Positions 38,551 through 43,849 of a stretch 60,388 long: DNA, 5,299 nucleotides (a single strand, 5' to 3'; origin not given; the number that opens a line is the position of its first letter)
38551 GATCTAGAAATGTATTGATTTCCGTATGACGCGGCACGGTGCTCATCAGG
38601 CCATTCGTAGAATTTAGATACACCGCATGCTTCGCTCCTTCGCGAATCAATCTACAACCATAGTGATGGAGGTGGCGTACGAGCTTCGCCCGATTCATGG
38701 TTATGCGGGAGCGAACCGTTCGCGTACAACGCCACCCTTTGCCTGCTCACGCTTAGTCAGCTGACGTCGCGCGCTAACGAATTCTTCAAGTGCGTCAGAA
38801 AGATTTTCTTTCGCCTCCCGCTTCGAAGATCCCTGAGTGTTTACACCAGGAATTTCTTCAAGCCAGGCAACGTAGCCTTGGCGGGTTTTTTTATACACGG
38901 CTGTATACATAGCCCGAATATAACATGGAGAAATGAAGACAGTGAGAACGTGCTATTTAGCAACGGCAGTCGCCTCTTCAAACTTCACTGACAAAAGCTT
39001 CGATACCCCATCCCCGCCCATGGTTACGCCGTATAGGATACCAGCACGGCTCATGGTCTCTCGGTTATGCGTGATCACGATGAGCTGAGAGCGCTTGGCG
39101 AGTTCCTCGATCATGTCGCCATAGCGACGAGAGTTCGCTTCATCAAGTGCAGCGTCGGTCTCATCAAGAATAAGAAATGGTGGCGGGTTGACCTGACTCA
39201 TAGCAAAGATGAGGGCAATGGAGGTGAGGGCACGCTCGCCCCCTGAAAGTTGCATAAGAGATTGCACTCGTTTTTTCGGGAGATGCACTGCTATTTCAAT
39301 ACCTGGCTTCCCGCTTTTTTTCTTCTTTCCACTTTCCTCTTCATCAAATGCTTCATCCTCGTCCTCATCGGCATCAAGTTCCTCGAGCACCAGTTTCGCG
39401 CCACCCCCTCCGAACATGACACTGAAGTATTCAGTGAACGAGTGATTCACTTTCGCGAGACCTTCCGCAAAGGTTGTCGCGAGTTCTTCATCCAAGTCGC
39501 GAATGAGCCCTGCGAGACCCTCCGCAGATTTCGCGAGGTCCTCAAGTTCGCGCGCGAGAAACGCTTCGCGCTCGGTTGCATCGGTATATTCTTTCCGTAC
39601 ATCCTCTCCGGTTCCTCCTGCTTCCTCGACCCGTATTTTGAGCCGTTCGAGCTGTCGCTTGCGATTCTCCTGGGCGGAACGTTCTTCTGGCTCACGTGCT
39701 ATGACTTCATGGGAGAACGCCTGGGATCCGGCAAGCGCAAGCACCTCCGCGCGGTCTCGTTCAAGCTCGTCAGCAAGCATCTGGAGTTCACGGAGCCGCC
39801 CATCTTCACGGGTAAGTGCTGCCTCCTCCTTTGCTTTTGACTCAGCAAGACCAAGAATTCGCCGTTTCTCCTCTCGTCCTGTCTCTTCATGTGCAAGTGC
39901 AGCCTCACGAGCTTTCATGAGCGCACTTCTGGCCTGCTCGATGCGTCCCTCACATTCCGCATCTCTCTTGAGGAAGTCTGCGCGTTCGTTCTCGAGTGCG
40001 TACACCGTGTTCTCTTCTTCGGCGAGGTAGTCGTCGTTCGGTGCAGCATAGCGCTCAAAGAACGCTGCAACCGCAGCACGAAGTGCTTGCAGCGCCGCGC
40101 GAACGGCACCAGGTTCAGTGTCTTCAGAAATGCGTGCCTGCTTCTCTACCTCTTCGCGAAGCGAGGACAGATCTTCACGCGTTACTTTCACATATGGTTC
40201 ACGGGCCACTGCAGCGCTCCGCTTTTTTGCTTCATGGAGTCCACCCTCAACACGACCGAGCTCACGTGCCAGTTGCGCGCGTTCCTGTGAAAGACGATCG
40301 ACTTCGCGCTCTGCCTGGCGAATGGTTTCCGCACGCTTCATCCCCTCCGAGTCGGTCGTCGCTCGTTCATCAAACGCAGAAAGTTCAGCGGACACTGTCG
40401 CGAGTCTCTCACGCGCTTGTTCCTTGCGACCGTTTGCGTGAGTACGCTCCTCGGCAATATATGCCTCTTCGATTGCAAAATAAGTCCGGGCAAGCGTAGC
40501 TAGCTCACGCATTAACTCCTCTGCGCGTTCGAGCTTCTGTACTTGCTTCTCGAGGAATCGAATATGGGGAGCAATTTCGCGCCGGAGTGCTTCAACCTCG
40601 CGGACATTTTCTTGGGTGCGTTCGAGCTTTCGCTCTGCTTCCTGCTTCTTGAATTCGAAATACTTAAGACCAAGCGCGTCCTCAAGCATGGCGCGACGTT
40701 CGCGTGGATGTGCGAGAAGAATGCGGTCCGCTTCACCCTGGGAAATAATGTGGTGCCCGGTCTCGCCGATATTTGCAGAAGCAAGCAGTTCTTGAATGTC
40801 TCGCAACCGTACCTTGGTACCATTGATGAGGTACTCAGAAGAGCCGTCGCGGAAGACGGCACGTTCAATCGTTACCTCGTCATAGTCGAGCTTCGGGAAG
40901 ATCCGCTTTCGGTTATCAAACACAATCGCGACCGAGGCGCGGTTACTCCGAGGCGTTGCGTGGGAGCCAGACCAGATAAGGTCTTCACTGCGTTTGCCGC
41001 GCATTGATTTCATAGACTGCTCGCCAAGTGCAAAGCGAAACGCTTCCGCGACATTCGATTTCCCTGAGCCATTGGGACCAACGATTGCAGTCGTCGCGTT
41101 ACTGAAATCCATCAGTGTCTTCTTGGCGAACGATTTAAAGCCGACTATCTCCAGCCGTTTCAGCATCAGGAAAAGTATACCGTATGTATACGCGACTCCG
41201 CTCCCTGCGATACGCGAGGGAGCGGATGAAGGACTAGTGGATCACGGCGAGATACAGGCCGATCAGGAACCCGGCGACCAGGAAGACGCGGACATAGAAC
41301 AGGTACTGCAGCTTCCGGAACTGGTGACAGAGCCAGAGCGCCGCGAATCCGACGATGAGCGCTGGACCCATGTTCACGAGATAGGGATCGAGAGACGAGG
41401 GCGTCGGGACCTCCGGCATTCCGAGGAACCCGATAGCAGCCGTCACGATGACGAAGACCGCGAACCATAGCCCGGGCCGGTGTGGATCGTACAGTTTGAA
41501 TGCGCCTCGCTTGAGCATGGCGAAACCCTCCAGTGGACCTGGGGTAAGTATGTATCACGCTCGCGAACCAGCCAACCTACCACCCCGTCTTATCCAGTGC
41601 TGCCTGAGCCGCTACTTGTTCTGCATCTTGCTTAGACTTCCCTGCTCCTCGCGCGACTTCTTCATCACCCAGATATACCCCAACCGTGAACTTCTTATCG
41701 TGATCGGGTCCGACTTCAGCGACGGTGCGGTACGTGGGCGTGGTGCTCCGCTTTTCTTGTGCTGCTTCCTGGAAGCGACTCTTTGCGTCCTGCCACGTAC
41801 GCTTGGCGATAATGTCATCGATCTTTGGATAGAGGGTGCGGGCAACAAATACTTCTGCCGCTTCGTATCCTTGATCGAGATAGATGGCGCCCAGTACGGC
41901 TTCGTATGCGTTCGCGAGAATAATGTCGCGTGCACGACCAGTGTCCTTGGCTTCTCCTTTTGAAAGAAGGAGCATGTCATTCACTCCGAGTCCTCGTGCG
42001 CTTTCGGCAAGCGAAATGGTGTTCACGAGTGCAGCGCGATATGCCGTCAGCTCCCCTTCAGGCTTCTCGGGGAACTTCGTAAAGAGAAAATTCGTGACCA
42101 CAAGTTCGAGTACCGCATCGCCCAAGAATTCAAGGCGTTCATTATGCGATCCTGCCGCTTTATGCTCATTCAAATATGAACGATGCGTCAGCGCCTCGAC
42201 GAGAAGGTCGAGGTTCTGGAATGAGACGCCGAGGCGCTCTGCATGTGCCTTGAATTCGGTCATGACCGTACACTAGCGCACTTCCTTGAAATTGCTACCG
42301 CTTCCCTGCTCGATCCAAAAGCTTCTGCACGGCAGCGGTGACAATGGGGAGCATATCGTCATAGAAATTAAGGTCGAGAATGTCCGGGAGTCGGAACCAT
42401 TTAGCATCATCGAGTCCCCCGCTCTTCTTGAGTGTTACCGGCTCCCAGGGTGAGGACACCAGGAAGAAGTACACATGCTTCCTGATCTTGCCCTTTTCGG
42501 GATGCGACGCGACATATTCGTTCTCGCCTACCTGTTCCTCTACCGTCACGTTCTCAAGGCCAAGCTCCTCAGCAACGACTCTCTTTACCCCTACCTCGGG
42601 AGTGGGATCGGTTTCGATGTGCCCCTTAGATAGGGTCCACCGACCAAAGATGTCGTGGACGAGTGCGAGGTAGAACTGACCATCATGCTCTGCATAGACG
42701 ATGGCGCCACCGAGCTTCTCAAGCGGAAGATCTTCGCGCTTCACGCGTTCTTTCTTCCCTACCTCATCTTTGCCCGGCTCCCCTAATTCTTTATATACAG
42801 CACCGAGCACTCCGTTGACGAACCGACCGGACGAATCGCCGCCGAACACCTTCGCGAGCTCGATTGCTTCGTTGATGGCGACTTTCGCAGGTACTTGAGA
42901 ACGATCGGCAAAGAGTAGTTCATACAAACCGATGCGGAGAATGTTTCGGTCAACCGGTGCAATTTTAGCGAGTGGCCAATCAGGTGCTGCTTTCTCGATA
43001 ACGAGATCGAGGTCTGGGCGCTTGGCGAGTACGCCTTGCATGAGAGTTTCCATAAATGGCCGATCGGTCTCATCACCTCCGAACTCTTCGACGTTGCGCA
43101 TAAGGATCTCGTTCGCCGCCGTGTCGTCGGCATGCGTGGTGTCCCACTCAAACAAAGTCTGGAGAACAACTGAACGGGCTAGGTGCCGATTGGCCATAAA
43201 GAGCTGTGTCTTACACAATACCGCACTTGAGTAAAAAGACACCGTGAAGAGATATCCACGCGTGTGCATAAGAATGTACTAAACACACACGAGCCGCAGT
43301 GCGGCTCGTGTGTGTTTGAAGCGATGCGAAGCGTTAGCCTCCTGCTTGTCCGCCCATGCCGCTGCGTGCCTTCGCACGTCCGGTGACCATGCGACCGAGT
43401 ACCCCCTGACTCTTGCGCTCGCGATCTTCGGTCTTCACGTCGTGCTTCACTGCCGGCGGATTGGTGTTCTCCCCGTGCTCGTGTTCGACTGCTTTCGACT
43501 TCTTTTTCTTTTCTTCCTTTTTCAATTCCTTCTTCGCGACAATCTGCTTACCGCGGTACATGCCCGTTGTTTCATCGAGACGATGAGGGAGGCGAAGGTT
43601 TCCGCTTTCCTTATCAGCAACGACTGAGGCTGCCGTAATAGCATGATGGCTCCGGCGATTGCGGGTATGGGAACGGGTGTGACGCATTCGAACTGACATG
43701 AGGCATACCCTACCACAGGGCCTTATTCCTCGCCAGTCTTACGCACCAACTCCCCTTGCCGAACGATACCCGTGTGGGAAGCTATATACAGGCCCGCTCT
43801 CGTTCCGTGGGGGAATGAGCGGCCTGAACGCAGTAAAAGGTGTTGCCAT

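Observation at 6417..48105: Core genes look systematically leaderless (TAnnnT 6-7 nt before ATG), orphan genes are SD-led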

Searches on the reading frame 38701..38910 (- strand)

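Call 43: search_protein_families(library=pfam, proteins=[window:38701-38910:-], max_evalue=0.1)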
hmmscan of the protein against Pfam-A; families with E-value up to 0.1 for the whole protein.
window:38701-38910:- (69 aa): 3 families
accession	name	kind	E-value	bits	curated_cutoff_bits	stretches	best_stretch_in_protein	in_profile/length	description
PF21748.3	UPF0150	-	1.3e-07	31.8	27.3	1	1-48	7-56/64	UPF0150-like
PF24113.1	DUF7387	-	0.012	16.4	27.9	1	22-55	32-65/85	Family of unknown function (DUF7387)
PF15388.11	FAM117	-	0.018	15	27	1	4-57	30-83/310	Protein Family FAM117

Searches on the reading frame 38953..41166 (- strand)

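Call 8: search_protein_families(library=pfam, proteins=[window:38953-41166:-], max_evalue=0.01)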
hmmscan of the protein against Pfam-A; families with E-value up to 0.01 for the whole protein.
window:38953-41166:- (737 aa): 6 families
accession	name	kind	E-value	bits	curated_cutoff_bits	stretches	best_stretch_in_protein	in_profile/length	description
PF02463.25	SMC_N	-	1.4e-68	231.1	40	1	1-722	1-219/220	RecF/RecN/SMC N terminal domain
PF13304.12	AAA_21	-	2.2e-13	51.4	27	2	26-51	2-30/304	AAA domain, putative AbiEii toxin, Type IV TA system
PF13476.12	AAA_23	-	7.6e-13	50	27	1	4-222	1-176/201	AAA domain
PF13175.12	AAA_15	-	2.4e-11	44.3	32.1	1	1-296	1-257/374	AAA ATPase domain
PF00005.33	ABC_tran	-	2.1e-09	38.5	25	1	24-152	12-120/137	ABC transporter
PF13555.12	AAA_29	-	6.8e-05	23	27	1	2-44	1-43/61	P-loop containing region of AAA domain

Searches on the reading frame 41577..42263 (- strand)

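Call 8: search_protein_families(library=pfam, proteins=[window:41577-42263:-], max_evalue=0.01)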
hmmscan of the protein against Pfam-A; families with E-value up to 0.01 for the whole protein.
window:41577-42263:- (228 aa): 5 families
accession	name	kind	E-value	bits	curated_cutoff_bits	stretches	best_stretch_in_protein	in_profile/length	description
PF14622.11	Ribonucleas_3_3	-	1.1e-38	132.7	35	1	19-147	3-127/128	Ribonuclease-III-like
PF00636.31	Ribonuclease_3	-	3.9e-24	85.8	27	1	42-132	1-102/102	Ribonuclease III domain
PF00035.32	dsrm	-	5.7e-18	65.7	23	1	160-225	1-65/66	Double-stranded RNA binding motif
PF22935.1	RM44_endonuclase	-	2.1e-11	44.5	27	1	3-126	5-138/139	Large ribosomal subunit protein mL44, endonuclease domain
PF24995.1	DSRM_2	-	0.00013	22.8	27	1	190-225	41-76/79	dsRNA binding domain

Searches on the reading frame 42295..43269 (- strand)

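Call 8: search_protein_families(library=pfam, proteins=[window:42295-43269:-], max_evalue=0.01)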
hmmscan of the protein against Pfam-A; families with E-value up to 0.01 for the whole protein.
window:42295-43269:- (324 aa): 2 families
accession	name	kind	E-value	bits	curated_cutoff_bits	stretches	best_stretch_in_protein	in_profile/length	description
PF01029.23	NusB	-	3.1e-35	121.9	23.1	1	31-160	3-133/133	NusB family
PF00293.34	NUDIX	-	2.1e-10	41.2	21.1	1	191-306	10-127/134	NUDIX domain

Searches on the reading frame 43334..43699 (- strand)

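Call 8: search_protein_families(library=pfam, proteins=[window:43334-43699:-], max_evalue=0.01)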
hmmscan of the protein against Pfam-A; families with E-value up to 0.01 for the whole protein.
window:43334-43699:- (121 aa): 1 family
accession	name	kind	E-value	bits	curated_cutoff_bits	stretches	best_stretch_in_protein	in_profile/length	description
PF01783.29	Ribosomal_L32p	-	3.5e-12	46.7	21.3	1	6-55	6-55/56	Ribosomal L32p protein family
